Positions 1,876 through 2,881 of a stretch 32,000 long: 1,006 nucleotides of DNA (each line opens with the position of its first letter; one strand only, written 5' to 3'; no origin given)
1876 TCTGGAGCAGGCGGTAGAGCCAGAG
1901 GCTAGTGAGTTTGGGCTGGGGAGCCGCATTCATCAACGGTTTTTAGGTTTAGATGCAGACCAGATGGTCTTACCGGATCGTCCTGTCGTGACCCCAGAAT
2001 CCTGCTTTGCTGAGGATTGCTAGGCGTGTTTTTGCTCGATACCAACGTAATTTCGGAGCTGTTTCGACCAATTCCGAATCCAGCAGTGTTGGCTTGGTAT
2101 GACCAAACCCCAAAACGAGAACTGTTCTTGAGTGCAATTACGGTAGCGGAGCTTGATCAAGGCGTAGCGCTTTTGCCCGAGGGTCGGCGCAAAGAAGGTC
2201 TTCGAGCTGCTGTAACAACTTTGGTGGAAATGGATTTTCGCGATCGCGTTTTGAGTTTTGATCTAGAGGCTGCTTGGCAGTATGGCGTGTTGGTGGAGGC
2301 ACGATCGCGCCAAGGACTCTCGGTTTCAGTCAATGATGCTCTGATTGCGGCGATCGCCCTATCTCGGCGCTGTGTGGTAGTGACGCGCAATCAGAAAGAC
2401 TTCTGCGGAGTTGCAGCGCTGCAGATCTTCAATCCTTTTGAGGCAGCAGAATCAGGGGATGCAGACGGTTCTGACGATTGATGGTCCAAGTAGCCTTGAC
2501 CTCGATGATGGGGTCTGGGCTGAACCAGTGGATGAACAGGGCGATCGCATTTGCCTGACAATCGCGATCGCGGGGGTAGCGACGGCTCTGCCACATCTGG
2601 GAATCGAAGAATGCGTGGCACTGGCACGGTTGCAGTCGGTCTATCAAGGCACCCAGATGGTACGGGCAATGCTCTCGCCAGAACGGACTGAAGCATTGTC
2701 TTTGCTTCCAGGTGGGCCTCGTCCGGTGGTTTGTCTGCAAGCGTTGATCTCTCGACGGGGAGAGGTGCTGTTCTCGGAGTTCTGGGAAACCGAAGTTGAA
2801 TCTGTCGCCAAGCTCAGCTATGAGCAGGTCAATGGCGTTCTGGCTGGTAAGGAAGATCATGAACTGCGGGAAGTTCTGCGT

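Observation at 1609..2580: vapBC cassette bracketed by ~133-nt direct repeats that duplicate the start of a nuclease gene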

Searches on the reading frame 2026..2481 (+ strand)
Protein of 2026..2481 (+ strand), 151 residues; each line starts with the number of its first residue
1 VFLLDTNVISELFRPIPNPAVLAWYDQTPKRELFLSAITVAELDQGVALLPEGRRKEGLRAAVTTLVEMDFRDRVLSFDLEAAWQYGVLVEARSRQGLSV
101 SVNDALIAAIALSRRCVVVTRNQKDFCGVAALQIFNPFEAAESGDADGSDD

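Call 5: search_protein_families(library=pfam, proteins=[window:2026-2481:+], max_evalue=0.01)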
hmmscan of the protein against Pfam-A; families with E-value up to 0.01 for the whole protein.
window:2026-2481:+ (151 aa): 2 families
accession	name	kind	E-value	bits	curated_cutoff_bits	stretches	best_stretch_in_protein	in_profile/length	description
PF01850.27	PIN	-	1.2e-15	58.6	23.6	1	3-130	2-118/120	PIN domain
PF18480.7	DUF5615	-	0.0038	17.5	23.8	1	89-137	23-69/110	Domain of unknown function (DUF5615)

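Call 40: search_protein_representatives(protein=window:2026-2481:+)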
Query: 151 residues. Proteins with E-value up to 0.001 (for the whole library): 9152; up to 1e-10: 2704; up to 1e-30: 5. The best 150 are listed.
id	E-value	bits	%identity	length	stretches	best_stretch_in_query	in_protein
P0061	1.1e-33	132.3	49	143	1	1-143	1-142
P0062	2.0e-32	128.2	52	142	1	1-140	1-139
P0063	2.8e-32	127.8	45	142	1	1-139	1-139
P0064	3.4e-31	124.3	48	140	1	1-139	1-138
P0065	6.9e-31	123.3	43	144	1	1-145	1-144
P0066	3.7e-30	120.9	50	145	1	2-138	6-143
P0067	6.6e-30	120.1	47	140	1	1-139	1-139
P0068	3.8e-29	117.6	45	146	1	2-139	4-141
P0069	6.5e-29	116.9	51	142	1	1-140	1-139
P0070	1.0e-28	116.2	49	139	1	1-138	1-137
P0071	1.4e-28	115.8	45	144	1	1-141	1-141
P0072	1.5e-28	115.7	45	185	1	1-147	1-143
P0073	2.4e-28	115.0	48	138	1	1-139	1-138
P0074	2.8e-28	114.8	44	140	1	2-139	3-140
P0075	3.9e-28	114.3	43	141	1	1-139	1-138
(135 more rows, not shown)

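Call 41: find_homologous_proteins(query=window:2026-2445:+, max_evalue=1e-15)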
Query window:2026-2445:+ (140 aa): 458 proteins with E <= 1e-15 among 1168 candidates; the best 120 are listed.
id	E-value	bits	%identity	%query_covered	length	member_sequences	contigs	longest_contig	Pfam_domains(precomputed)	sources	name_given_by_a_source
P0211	1.7e-82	292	99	99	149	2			PF01850.28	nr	nr:type II toxin-antitoxin system VapC family toxin [Synechococcus elongatus]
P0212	2.6e-70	252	85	100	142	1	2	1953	PF01850.28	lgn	-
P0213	1.8e-68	246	86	99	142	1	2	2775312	PF01850.28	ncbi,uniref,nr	ncbi:type II toxin-antitoxin system VapC family toxin [Synechococcus elongatus]|uniref:Ribonuclease 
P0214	8.2e-48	180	61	100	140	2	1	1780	PF01850.28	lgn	-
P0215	1.0e-32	131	50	99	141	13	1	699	PF01850.28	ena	-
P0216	1.5e-28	117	49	99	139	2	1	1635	PF01850.28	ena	-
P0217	1.7e-28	117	46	98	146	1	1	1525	PF01850.28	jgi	jgi:toxin FitB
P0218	6.6e-28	115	50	99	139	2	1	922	PF01850.28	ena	-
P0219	4.3e-27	113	49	99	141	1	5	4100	PF01850.28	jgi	jgi:toxin FitB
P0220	4.5e-27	112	49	100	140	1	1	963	PF01850.28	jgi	jgi:toxin FitB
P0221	5.1e-27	112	45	100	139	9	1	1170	PF01850.28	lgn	-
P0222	5.5e-27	112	44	99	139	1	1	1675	PF01850.28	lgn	-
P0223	1.0e-26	111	47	99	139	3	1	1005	PF01850.28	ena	-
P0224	1.3e-26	111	48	99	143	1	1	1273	PF01850.28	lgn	-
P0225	1.8e-26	111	48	90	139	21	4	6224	PF01850.28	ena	-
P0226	2.1e-26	110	44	100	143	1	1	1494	PF01850.28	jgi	jgi:predicted nucleic acid-binding protein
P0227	2.6e-26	110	46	100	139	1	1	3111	PF01850.28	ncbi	-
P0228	4.9e-26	109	48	90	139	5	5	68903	PF01850.28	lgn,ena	-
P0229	5.0e-26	109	46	100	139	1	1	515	PF01850.28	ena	-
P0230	6.2e-26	109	46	100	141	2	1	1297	PF01850.28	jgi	jgi:predicted nucleic acid-binding protein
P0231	6.4e-26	109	48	100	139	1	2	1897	PF01850.28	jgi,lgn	jgi:predicted nucleic acid-binding protein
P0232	6.7e-26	109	46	100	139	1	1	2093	PF01850.28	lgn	-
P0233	1.1e-25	108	46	100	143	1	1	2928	PF01850.28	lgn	-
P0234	1.1e-25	108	47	100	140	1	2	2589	PF01850.28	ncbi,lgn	ncbi:MAG: type II toxin-antitoxin system VapC family toxin [Xanthobacteraceae bacterium]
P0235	1.5e-25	108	42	99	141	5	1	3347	PF01850.28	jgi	-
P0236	1.8e-25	107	47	99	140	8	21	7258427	PF01850.28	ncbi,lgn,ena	-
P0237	2.0e-25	107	47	99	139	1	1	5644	PF01850.28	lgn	-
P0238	2.2e-25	107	46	100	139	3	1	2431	PF01850.28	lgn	-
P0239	2.2e-25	107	47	100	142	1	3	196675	PF01850.28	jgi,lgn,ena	-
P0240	2.3e-25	107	45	99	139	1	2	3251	PF01850.28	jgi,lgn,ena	-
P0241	2.5e-25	107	46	100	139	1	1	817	PF01850.28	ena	-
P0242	2.6e-25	107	45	99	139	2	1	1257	PF01850.28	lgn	-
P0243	3.1e-25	107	49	99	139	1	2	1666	PF01850.28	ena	-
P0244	3.3e-25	106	46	99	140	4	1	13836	PF01850.28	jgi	-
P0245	3.4e-25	106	46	99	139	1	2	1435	PF01850.28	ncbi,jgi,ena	jgi:predicted nucleic acid-binding protein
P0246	3.5e-25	106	47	100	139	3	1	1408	PF01850.28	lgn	-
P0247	3.6e-25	106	46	100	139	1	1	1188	PF01850.28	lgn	-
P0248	3.8e-25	106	47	99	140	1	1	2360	PF01850.28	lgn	-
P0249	5.0e-25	106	46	100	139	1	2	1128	PF01850.28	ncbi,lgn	-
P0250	5.9e-25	106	46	100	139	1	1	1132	PF01850.28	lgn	-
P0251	5.9e-25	106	44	100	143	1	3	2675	PF01850.28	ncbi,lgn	-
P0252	6.0e-25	106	47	100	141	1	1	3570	PF01850.28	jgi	jgi:predicted nucleic acid-binding protein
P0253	6.4e-25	106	47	99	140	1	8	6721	PF01850.28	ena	-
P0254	6.5e-25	106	46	100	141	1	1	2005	PF01850.28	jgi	-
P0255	9.5e-25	105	45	100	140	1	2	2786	PF01850.28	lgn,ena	-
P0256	1.0e-24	105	47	100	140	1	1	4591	PF01850.28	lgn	-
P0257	1.1e-24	105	45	100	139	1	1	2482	PF01850.28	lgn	-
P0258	1.3e-24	105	46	100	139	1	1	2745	PF01850.28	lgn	-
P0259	1.3e-24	105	45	100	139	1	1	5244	PF01850.28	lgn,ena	-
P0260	1.3e-24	105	46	100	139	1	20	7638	PF01850.28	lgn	-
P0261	1.3e-24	104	47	100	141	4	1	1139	PF01850.28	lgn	-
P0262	1.4e-24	104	46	100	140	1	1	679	PF01850.28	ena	-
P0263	1.4e-24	104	46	99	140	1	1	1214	PF01850.28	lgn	-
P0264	1.5e-24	104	46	100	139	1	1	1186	PF01850.28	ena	-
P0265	1.6e-24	104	46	99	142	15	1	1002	PF01850.28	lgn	-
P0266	1.6e-24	104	46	99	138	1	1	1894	PF01850.28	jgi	jgi:predicted nucleic acid-binding protein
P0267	1.7e-24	104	46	99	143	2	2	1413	PF01850.28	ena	-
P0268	1.7e-24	104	46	100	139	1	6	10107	PF01850.28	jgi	jgi:predicted nucleic acid-binding protein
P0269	1.8e-24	104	46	99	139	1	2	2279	PF01850.28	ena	-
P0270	2.2e-24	104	44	100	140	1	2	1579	PF01850.28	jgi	jgi:toxin FitB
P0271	2.2e-24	104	48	95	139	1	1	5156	PF01850.28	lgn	-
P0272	2.3e-24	104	44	99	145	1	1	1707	PF01850.28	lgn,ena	-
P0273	2.4e-24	104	46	100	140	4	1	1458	PF01850.28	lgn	-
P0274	2.6e-24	104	46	100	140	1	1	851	PF01850.28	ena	-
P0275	2.9e-24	103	46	100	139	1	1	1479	PF01850.28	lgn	-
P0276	3.3e-24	103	46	100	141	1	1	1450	PF01850.28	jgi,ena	-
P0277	3.3e-24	103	45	100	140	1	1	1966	PF01850.28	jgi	-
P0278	3.5e-24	103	44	99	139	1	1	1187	PF01850.28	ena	-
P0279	3.6e-24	103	46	100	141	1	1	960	PF01850.28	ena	-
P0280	3.8e-24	103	48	100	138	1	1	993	PF01850.28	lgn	-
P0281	4.0e-24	103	47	99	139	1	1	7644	PF01850.28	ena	-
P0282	4.1e-24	103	43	100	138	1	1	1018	PF01850.28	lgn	-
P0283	4.2e-24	103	43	99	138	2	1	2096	PF01850.28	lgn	-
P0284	4.7e-24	103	43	100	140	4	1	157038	PF01850.28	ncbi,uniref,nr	ncbi:putative nucleic acid-binding protein [Rhizobium sp. SG_E_25_P2]|uniref:type II toxin-antitoxin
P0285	4.8e-24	103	46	100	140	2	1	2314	PF01850.28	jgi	jgi:toxin FitB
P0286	4.8e-24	103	45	99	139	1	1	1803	PF01850.28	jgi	jgi:hypothetical protein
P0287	5.9e-24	102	45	100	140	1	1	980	PF01850.28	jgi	jgi:predicted nucleic acid-binding protein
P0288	5.9e-24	102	47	99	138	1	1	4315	PF01850.28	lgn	-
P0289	6.1e-24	102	43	100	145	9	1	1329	PF01850.28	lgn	-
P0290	6.9e-24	102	46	100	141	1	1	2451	PF01850.28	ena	-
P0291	7.7e-24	102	48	99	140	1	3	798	PF01850.28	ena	-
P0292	8.2e-24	102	45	99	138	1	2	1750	PF01850.28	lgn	-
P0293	8.9e-24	102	46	100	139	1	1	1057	PF01850.28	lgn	-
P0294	9.1e-24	102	44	100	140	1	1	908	PF01850.28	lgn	-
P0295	9.3e-24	102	44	99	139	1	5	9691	PF01850.28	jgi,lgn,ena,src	-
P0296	9.4e-24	102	46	100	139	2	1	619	PF01850.28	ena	-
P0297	1.0e-23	102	43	100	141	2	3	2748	PF01850.28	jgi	jgi:predicted nucleic acid-binding protein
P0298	1.1e-23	102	46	99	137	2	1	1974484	PF01850.28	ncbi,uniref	ncbi:type II toxin-antitoxin system VapC family toxin [Nocardioides sp. MH1]|uniref:type II toxin-an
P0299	1.1e-23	102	47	100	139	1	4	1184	PF01850.28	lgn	-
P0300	1.1e-23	102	45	100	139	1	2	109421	PF01850.28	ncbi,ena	-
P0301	1.2e-23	101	46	100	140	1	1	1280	PF01850.28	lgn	-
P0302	1.2e-23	101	44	100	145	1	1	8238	PF01850.28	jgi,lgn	jgi:hypothetical protein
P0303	1.2e-23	101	44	99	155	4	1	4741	PF01850.28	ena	-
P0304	1.2e-23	101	47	98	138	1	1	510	PF01850.28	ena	-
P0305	1.3e-23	101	45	98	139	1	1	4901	PF01850.28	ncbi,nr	ncbi:MAG TPA: type II toxin-antitoxin system VapC family toxin [Gammaproteobacteria bacterium]|nr:ty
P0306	1.3e-23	101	46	100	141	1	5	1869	PF01850.28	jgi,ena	-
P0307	1.3e-23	101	44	100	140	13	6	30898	PF01850.28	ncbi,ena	-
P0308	1.4e-23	101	45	100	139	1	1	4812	PF01850.28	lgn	-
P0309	1.4e-23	101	44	98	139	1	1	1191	PF01850.28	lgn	-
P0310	1.4e-23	101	45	99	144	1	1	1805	PF01850.28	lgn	-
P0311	1.5e-23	101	44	99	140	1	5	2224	PF01850.28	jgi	jgi:predicted nucleic acid-binding protein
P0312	1.6e-23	101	43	100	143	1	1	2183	PF01850.28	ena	-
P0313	1.6e-23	101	45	100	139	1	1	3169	PF01850.28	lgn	-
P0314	1.7e-23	101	45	99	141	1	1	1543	PF01850.28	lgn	-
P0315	1.7e-23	101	45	99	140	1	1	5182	PF01850.28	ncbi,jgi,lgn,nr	ncbi:MAG: type II toxin-antitoxin system VapC family toxin [Azonexus sp.]|jgi:predicted nucleic acid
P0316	1.7e-23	101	47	99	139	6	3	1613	PF01850.28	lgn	-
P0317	1.8e-23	101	46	100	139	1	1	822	PF01850.28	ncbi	-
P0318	1.9e-23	101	43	100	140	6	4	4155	PF01850.28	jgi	-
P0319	2.1e-23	101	44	100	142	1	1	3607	PF01850.28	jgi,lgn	jgi:hypothetical protein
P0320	2.1e-23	101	44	99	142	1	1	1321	PF01850.28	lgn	-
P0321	2.3e-23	100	47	100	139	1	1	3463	PF01850.28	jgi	jgi:predicted nucleic acid-binding protein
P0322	2.4e-23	100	46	100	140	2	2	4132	PF01850.28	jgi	jgi:predicted nucleic acid-binding protein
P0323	2.4e-23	100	46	100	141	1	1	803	PF01850.28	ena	-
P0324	2.5e-23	100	45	98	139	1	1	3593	PF01850.28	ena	-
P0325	2.7e-23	100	45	100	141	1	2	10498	PF01850.28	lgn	-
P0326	2.7e-23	100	44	100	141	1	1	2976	PF01850.28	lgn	-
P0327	2.7e-23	100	46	97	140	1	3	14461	PF01850.28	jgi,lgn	-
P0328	2.7e-23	100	45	99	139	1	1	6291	PF01850.28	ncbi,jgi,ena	-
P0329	2.9e-23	100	47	100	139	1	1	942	PF01850.28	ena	-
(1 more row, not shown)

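Call 42: find_encoding_contigs(protein=P0213, flank=8000, max_places=4)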
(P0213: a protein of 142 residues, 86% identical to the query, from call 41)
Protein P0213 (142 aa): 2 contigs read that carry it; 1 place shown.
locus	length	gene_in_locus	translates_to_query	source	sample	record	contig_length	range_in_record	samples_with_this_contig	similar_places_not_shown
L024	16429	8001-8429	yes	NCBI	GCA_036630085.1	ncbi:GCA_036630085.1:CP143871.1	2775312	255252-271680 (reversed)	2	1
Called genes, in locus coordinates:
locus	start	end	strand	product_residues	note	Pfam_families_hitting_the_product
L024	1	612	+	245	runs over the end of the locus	PF11300:DUF3102 (weak)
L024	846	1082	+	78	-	-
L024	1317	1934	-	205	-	-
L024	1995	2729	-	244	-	PF18818:MPTase-PolyVal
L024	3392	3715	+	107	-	PF01844:HNH, PF13395:HNH_4 (weak)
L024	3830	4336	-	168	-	PF18927:CrtO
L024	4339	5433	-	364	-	PF13506:Glyco_transf_21, PF13641:Glyco_tranf_2_3, PF00535:Glycos_transf_2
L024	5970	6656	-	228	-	PF01590:GAF, PF00196:GerE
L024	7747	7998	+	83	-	PF22513:FitA-like_RHH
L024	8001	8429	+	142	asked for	PF01850:PIN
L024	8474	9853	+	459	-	PF00773:RNB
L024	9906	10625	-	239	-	-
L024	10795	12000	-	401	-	-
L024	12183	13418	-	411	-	PF02638:GHL10, PF13200:DUF4015 (weak), PF14871:GHL6 (weak), PF02065:Melibiase (weak), PF14883:GHL13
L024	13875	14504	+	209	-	PF13489:Methyltransf_23, PF01209:Ubie_methyltran, PF13847:Methyltransf_31, PF08241:Methyltransf_11, PF08242:Methyltransf_12, PF13649:Methyltransf_25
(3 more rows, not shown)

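Call 43: find_encoding_contigs(protein=P0212, flank=3000, max_places=3)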
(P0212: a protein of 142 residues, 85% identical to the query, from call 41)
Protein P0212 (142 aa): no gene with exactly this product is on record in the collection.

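Call 69: search_protein_families(library=padloc, proteins=[window:2026-2481:+], max_evalue=0.001)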
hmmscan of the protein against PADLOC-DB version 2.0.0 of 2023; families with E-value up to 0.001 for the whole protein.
window:2026-2481:+ (151 aa): 0 families

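Call 88: find_encoding_contigs(protein=P0214, flank=3000, max_places=3)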
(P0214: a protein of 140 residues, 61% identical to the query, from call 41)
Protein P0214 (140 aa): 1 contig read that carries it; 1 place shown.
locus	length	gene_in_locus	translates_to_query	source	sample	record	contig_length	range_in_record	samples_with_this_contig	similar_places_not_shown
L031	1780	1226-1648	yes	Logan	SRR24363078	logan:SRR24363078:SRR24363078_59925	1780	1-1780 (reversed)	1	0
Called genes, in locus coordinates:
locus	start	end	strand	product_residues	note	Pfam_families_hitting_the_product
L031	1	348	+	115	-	?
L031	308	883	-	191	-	PF00132:Hexapep, PF14602:Hexapep_2 (weak)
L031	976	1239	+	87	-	PF22513:FitA-like_RHH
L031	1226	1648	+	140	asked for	PF01850:PIN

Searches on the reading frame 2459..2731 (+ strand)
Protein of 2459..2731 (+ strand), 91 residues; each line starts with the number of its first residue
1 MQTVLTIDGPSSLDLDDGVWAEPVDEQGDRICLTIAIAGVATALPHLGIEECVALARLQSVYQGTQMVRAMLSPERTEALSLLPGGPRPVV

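Call 24: search_dna_similar(query=window:2459-2731:+, collection=plasmids, mode=protein, max_evalue=1, max_rows=40)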
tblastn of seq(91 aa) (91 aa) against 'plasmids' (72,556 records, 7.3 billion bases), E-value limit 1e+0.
Records with a match: 40; places in all: 43; records where one place covers at least 80% of the query: 29.
Best place of each record, by identity: 80-90% 4; 60-80% 1; <60% 35.
By first word of the organism name: Acaryochloris 14; Azospirillum 7; Pseudomonas 6; Synechococcus 5; Mycolicibacterium 2; Dietzia 1; Acetobacter 1; Sphingobium 1; Gloeothece 1; Vibrio 1; and 1 more.
By predicted mobility (MOB-suite, as given by PLSDB): non-mobilizable 22; conjugative 14; mobilizable 4.
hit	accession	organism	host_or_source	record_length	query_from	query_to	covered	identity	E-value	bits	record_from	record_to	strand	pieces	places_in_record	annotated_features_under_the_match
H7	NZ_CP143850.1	Synechococcus elongatus IITB3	whole organism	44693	1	91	100%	86.8%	1e-42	153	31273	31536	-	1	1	RNB domain-containing ribonuclease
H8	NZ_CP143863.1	Synechococcus elongatus IITB8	whole organism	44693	1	91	100%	86.8%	1e-42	153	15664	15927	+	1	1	RNB domain-containing ribonuclease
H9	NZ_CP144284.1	Synechococcus elongatus IITB5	-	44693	1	91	100%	86.8%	1e-42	153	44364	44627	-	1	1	RNB domain-containing ribonuclease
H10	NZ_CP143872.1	Synechococcus elongatus IITB6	whole organism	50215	1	91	100%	85.7%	6e-42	151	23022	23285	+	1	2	RNB domain-containing ribonuclease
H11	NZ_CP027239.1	Dietzia sp. oral taxon 368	Homo sapiens,pure culture,Tooth root ...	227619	3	91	98%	40.4%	1e-1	37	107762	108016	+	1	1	RNB domain-containing ribonuclease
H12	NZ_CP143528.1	Synechococcus elongatus PCC 11801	Pure axenic culture,Powai Lake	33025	1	54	59%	64.8%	2e-9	59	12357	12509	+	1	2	hypothetical protein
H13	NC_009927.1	Acaryochloris marina MBIC11017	-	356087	5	91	96%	37.9%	2e-5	48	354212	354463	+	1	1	ribonuclease catalytic domain-containing protein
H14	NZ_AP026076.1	Acaryochloris marina MBIC10699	cell culture,Ascidian, Diplosoma similis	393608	5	91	96%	37.9%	2e-5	48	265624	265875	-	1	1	ribonuclease catalytic domain-containing protein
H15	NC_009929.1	Acaryochloris marina MBIC11017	-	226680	5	91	96%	37.9%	2e-5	48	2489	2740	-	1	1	ribonuclease catalytic domain-containing protein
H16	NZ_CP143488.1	Pseudomonas silesiensis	single cell,landfill for plastics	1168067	2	91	99%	36.3%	6e-1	35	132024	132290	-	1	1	record has no annotation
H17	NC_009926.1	Acaryochloris marina MBIC11017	-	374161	5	91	96%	35.6%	3e-5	47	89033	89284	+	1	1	RNB domain-containing ribonuclease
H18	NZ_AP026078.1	Acaryochloris marina MBIC10699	cell culture,Ascidian, Diplosoma similis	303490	5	91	96%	35.6%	4e-5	47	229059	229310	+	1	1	RNB domain-containing ribonuclease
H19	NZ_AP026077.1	Acaryochloris marina MBIC10699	cell culture,Ascidian, Diplosoma similis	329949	5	91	96%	35.6%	4e-5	47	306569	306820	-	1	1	RNB domain-containing ribonuclease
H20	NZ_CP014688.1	Acetobacter persici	water kefir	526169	3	84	90%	36.9%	7e-3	40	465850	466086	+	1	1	RNB domain-containing ribonuclease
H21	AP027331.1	Sphingobium sp. TomTYG65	-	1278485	4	91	97%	33.3%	1e-2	40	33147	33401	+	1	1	ribonuclease R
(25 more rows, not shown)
